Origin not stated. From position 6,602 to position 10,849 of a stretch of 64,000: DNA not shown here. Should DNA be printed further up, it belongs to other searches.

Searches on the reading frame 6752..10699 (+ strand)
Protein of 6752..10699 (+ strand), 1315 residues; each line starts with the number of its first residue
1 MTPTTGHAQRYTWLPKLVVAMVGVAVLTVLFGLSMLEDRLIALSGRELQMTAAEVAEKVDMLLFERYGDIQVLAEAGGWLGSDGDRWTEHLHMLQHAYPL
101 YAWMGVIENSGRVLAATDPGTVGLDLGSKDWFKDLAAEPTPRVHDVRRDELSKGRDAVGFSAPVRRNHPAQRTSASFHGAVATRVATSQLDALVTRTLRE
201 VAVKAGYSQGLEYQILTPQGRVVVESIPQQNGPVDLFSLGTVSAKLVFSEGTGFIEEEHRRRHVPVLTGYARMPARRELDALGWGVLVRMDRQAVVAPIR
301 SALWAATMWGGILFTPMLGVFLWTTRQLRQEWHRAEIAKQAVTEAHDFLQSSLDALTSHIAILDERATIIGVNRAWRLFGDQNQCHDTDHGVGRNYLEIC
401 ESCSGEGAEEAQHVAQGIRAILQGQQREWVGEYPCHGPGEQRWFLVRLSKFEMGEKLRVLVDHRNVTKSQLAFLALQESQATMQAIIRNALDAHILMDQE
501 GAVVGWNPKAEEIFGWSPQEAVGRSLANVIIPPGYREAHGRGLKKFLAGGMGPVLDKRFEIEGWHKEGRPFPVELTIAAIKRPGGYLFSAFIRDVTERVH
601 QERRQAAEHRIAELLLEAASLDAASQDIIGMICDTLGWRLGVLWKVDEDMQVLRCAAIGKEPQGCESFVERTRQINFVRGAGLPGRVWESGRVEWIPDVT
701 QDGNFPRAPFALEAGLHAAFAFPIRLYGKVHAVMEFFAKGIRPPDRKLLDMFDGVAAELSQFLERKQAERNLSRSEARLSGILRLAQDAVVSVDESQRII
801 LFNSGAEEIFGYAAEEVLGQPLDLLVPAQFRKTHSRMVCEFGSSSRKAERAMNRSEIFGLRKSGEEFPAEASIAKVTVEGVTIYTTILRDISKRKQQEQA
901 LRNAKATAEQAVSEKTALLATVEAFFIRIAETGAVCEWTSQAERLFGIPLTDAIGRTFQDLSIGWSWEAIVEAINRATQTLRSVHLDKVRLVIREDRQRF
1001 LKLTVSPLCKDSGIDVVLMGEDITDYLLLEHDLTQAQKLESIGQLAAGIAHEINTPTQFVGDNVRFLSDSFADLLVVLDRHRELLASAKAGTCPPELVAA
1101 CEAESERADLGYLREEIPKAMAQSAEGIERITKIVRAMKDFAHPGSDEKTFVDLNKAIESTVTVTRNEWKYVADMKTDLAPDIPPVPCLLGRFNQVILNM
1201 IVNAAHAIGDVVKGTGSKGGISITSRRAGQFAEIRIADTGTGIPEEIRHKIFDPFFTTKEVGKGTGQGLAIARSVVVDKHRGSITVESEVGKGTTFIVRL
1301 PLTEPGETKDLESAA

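Call 85: search_protein_families(library=pfam, proteins=[window:6752-10699:+], max_evalue=0.00001)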
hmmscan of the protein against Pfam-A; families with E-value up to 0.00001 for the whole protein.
window:6752-10699:+ (1315 aa): 7 families
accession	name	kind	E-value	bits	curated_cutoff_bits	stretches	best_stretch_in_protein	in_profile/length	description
PF13426.13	PAS_9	-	1.1e-34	119.2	27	2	788-892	2-102/103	PAS domain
PF00989.32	PAS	-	2.6e-34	118.1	22.6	2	483-595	3-113/113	PAS fold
PF08448.16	PAS_4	-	8.1e-29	100.5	23.1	2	932-1025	13-107/110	PAS fold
PF02518.31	HATPase_c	-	6.5e-24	85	26.4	1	1192-1303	5-110/111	Histidine kinase-, DNA gyrase B-, and HSP90-like ATPase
PF13188.13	PAS_8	-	1.4e-13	50.6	21.8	0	777-825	1-46/65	PAS domain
PF13185.12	GAF_2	-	3.8e-12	47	28.6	1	619-764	2-136/136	GAF domain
PF08447.18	PAS_3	-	2.3e-07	31.4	25.6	0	504-559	2-56/89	PAS fold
